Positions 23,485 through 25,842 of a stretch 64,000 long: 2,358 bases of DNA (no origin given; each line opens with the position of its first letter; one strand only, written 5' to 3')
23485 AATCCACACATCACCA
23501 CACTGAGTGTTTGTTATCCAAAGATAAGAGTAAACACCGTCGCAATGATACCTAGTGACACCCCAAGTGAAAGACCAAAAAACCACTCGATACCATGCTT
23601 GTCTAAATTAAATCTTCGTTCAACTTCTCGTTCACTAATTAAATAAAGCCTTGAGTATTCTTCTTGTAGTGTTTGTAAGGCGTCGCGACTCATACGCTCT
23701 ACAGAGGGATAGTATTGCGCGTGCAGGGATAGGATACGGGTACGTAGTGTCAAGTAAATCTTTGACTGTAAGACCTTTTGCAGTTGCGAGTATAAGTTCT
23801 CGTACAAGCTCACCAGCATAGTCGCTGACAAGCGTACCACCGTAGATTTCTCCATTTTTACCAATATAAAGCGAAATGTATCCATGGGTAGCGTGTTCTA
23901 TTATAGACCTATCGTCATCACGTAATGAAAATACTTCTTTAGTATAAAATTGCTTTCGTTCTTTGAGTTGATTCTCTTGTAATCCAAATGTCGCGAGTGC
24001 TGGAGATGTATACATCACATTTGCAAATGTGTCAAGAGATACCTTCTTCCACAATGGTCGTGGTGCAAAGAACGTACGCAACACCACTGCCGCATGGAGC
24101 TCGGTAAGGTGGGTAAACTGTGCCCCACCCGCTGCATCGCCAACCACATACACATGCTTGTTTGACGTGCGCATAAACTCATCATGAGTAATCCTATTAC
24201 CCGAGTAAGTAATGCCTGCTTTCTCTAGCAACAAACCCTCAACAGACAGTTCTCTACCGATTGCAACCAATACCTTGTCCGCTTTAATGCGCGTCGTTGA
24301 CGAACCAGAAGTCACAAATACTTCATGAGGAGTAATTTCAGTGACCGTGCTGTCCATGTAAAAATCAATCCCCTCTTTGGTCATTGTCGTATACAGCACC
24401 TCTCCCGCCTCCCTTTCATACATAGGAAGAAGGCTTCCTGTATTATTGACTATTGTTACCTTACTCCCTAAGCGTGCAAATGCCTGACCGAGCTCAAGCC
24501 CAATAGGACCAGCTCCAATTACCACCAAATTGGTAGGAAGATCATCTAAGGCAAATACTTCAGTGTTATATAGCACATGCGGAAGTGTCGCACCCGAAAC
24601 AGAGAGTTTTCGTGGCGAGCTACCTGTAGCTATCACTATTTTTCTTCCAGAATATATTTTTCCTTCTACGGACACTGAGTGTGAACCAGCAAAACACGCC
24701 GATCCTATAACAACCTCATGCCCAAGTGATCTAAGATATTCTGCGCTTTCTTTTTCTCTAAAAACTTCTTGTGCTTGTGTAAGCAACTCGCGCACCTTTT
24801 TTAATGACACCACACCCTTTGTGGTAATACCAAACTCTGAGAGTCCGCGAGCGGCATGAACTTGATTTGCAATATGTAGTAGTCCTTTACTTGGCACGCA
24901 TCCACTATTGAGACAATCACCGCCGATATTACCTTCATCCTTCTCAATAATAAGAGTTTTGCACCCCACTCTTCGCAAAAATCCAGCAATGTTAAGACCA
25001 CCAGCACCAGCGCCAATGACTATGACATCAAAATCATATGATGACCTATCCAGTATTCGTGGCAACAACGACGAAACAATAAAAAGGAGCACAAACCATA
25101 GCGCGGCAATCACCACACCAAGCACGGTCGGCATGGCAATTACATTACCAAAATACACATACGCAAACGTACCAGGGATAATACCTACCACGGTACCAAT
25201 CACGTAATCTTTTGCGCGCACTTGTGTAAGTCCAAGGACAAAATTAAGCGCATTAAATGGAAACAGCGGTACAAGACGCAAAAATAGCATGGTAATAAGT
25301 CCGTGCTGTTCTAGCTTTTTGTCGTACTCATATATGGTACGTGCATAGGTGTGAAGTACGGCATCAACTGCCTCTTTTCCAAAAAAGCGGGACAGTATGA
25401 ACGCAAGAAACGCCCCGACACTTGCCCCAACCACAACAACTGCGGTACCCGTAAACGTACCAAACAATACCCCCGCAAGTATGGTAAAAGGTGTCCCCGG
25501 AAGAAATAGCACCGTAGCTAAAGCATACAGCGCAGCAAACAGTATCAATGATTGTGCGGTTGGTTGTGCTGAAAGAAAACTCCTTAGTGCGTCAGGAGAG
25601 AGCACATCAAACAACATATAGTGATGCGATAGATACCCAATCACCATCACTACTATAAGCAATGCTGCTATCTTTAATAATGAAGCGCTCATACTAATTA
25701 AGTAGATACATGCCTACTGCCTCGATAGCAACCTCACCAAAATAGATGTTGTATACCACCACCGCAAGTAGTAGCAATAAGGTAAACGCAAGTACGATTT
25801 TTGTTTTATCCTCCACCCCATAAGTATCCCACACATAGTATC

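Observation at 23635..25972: DedA-membrane-domain::flavin disulfide reductase fusion translationally coupled to a small CCKCHC membrane protein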

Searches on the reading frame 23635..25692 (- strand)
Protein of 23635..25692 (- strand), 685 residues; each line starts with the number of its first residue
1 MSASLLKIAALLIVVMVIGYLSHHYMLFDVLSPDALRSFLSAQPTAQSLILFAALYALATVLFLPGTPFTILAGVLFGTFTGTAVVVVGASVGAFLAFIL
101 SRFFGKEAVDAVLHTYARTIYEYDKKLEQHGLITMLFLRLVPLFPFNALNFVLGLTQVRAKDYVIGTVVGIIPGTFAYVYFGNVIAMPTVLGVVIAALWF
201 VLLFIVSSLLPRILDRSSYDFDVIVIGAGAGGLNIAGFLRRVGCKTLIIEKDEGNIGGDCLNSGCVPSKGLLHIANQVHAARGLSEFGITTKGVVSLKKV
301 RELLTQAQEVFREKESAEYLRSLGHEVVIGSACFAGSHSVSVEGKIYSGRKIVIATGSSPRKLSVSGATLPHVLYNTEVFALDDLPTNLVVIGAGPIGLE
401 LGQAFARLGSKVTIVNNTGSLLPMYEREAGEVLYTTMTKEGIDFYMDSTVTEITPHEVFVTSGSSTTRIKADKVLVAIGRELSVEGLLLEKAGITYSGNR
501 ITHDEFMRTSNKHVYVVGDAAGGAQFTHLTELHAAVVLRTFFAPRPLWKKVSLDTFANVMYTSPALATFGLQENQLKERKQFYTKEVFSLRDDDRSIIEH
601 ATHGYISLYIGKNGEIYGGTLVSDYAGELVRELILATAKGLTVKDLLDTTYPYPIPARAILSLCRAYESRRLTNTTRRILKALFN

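Call 4: search_protein_families(library=pfam, proteins=[window:23635-25692:-], max_evalue=0.01)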
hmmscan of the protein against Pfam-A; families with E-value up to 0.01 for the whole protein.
window:23635-25692:- (685 aa): 19 families
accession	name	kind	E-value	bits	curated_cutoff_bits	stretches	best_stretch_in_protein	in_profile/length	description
PF07992.20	Pyr_redox_2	-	2.9e-61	207.9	26.1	1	221-527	1-284/291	Pyridine nucleotide-disulphide oxidoreductase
PF09335.16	VTT_dom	-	1e-27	97.4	33.9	1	64-183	1-122/123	VTT domain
PF00070.33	Pyr_redox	-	3.7e-23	82.3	22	1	389-457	2-70/82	Pyridine nucleotide-disulphide oxidoreductase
PF02852.28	Pyr_redox_dim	-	7.3e-15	55.6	25.3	1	557-657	2-103/110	Pyridine nucleotide-disulphide oxidoreductase, dimerisation domain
PF13738.12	Pyr_redox_3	-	8.4e-14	51.9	30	1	337-518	113-305/305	Pyridine nucleotide-disulphide oxidoreductase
PF01494.25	FAD_binding_3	-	2.2e-07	30.9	22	1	221-254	2-35/349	FAD binding domain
PF13450.12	NAD_binding_8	-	3.1e-07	31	21.9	1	225-261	1-36/68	NAD(P)-binding Rossmann-like domain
PF01134.28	GIDA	-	2e-06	27.6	22.1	1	222-358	1-150/391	Glucose inhibited division protein A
PF03486.20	HI0933_like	-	8.2e-06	25.9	50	0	222-264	2-43/244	HI0933-like protein Rossmann domain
PF00890.30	FAD_binding_2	-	1e-05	25.3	20.4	1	222-254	1-33/414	FAD binding domain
PF01946.23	Thi4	-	1.1e-05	25.3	26.2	1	220-267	17-64/235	Thi4 family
PF02254.24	TrkA_N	-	8.6e-05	23.3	23.8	0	390-440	2-52/116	TrkA-N domain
PF12831.13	FAD_oxidored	-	0.00038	20.3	27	1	222-270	1-48/416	FAD dependent oxidoreductase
PF01266.30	DAO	-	0.0008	19.5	27.9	0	222-255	1-35/353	FAD dependent oxidoreductase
PF02737.24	3HCDH_N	-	0.0026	18.2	22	0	389-443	2-56/180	3-hydroxyacyl-CoA dehydrogenase, NAD binding domain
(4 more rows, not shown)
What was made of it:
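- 25144..25503 (-): VTT/DedA domain (aa 64-183), followed by a last TM helix (aa 190-213) leading into the reductase. PF09335, 97.4 bits against a cutoff of 33.9 (call 4).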

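Call 5: search_protein_families(library=ncbifam, proteins=[window:23635-25692:-], max_evalue=0.01)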
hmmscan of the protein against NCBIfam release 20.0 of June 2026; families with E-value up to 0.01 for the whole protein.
window:23635-25692:- (685 aa): 100 families (the best 25 are shown)
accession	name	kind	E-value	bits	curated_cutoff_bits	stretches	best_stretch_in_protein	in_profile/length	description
NF004991.0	PRK06370.1-3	subfamily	1.6e-100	337.1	620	1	220-684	35-504/509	FAD-containing oxidoreductase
TIGR01350.1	lipoamide_DH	equivalog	2e-88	297.1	408.8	1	221-661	2-448/461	dihydrolipoyl dehydrogenase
TIGR02053.1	MerA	equivalog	1.6e-81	274.7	454.45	1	221-659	1-445/465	mercury(II) reductase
NF004939.0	PRK06292.1-1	equivalog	1.1e-68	232.1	435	1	219-655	4-446/476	dihydrolipoyl dehydrogenase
NF004943.0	PRK06292.2-1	equivalog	1.1e-68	232.1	432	1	220-666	3-454/456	dihydrolipoyl dehydrogenase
NF004945.0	PRK06292.2-3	equivalog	5.7e-65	220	494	1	221-666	4-451/457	dihydrolipoyl dehydrogenase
NF004992.0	PRK06370.1-4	equivalog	2.5e-59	201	629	1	220-645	4-433/459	FAD-containing oxidoreductase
NF004776.0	PRK06116.1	equivalog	5.1e-59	200.4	480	1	218-648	2-434/450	glutathione-disulfide reductase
NF004947.0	PRK06292.2-5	equivalog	1.3e-57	195.7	592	1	220-654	3-445/474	dihydrolipoyl dehydrogenase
NF010311.1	PRK13748.1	subfamily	2.9e-57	194.8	600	1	220-653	97-534/560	mercury(II) reductase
NF004946.0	PRK06292.2-4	subfamily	3e-56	191.2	634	1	220-655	3-458/487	dihydrolipoyl dehydrogenase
NF005883.0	PRK07845.1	equivalog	5.9e-56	190.4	479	1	222-669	4-461/466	NAD(P)H-quinone dehydrogenase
NF003585.0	PRK05249.1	equivalog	1.6e-55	188.6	465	1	217-658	3-448/464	Si-specific NAD(P)(+) transhydrogenase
NF005884.0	PRK07846.1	equivalog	3.4e-53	180.9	501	1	220-651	3-434/454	mycothione reductase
TIGR01424.1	gluta_reduc_2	equivalog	1e-52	179.2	606.05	1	219-650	1-432/446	glutathione-disulfide reductase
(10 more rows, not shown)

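Call 6: search_solved_structures(query=window:23635-25692:-, max_evalue=1e-10, show_alignments=2)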
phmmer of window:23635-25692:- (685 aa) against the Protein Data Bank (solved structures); distinct sequences matched with E-value up to 1e-10: 134 (the best 60 are shown).
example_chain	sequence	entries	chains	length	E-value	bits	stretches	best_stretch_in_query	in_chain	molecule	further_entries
5x1y_B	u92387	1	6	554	2.8e-60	207.9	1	218-660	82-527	Mercuric reductase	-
2eq6_A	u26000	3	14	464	1.1e-52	182.8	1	221-670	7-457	Pyruvate dehydrogenase complex, dihydrolipoamide dehydrogenase E3 component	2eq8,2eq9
3urh_A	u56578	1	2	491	1.6e-49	172.3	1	217-661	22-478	Dihydrolipoyl dehydrogenase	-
6uzi_A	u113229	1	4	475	4.3e-49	170.9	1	220-661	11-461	Dihydrolipoyl dehydrogenase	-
1ebd_A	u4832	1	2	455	1.5e-48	169.1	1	221-656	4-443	DIHYDROLIPOAMIDE DEHYDROGENASE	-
1dxl_A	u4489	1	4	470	3.3e-48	168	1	219-665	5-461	DIHYDROLIPOAMIDE DEHYDROGENASE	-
1zk7_A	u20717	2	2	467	1.5e-46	162.6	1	223-657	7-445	Mercuric reductase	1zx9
4k8d_A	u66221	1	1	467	1.5e-46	162.5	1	223-657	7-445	Mercuric reductase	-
4ywo_A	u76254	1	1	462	5.8e-46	160.6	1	223-669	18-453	Mercuric reductase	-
4jdr_A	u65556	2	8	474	1.1e-45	159.7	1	222-660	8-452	Dihydrolipoyl dehydrogenase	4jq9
9h2i_B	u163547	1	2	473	1.1e-45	159.7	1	222-660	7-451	Dihydrolipoyl dehydrogenase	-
2eq7_A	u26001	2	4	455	1.2e-44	156.2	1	221-655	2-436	2-oxoglutarate dehydrogenase E3 component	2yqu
4k7z_A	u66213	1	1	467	5.6e-44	154.1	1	223-657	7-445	Mercuric reductase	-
6bz0_A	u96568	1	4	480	3.3e-43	151.5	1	218-672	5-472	Dihydrolipoyl dehydrogenase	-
2qae_A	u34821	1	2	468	3.4e-43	151.5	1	221-669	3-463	Dihydrolipoyl dehydrogenase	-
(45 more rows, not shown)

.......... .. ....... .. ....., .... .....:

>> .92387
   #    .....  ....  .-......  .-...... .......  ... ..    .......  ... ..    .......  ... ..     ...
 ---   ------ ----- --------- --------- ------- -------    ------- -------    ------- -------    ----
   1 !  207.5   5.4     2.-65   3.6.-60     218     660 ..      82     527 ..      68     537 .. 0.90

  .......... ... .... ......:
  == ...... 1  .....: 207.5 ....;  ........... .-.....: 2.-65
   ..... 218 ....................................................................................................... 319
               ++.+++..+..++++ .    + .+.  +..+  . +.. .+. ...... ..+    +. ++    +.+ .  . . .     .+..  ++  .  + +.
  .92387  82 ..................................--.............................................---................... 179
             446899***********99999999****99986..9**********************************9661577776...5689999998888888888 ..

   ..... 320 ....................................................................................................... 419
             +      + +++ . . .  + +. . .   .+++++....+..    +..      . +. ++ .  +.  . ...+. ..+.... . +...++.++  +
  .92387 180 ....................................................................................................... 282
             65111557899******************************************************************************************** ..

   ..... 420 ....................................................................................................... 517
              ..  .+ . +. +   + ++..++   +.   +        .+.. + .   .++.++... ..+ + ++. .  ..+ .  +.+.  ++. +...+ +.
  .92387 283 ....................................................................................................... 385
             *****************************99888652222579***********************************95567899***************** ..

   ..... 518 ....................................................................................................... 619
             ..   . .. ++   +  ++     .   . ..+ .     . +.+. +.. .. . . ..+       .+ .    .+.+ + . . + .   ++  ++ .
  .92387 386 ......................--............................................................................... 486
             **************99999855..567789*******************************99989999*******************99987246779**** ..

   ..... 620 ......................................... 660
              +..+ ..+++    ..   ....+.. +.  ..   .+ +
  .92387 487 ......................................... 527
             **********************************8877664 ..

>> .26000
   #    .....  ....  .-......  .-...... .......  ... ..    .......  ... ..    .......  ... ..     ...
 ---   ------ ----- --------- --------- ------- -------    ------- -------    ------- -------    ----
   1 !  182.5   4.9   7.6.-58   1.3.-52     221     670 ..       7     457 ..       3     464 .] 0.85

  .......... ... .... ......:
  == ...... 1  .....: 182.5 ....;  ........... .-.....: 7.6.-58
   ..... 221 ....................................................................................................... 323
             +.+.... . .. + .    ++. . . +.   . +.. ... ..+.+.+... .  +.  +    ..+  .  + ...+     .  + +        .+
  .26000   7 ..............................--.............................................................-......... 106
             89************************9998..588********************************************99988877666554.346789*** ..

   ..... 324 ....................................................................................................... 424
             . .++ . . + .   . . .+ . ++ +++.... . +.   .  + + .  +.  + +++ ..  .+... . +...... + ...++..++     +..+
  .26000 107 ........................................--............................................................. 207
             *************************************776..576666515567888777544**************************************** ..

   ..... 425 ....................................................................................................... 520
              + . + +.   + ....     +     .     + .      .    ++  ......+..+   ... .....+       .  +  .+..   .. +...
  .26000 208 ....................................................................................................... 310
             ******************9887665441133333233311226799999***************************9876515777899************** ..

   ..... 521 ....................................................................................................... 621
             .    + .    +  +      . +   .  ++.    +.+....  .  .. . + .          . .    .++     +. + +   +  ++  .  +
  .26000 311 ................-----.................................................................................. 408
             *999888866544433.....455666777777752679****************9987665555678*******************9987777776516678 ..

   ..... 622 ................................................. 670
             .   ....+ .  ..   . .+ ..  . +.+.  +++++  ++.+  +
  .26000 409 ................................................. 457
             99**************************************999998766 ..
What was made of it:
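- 23719..23742 (-): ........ (aa 651-658), a subfamily signature that replaces the His-x4-Glu acid-base pair. It aligns to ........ of T. thermophilus LipDH and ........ of MerA 5x1y (call 6).
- On Mercuric reductase MerA (TIGR02053): Y653 aligns with the MerA Tyr (call 6).
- Family and structure-database matches: calls 4, 5, 6. Tyr653 aligns with the MerA tyrosine that replaces the catalytic His (call 6).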

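Call 7: find_encoding_contigs(protein=window:23635-25692:-, flank=6000, max_places=6)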
Protein window:23635-25692:- (685 aa): no gene with exactly this product is on record in the collection.
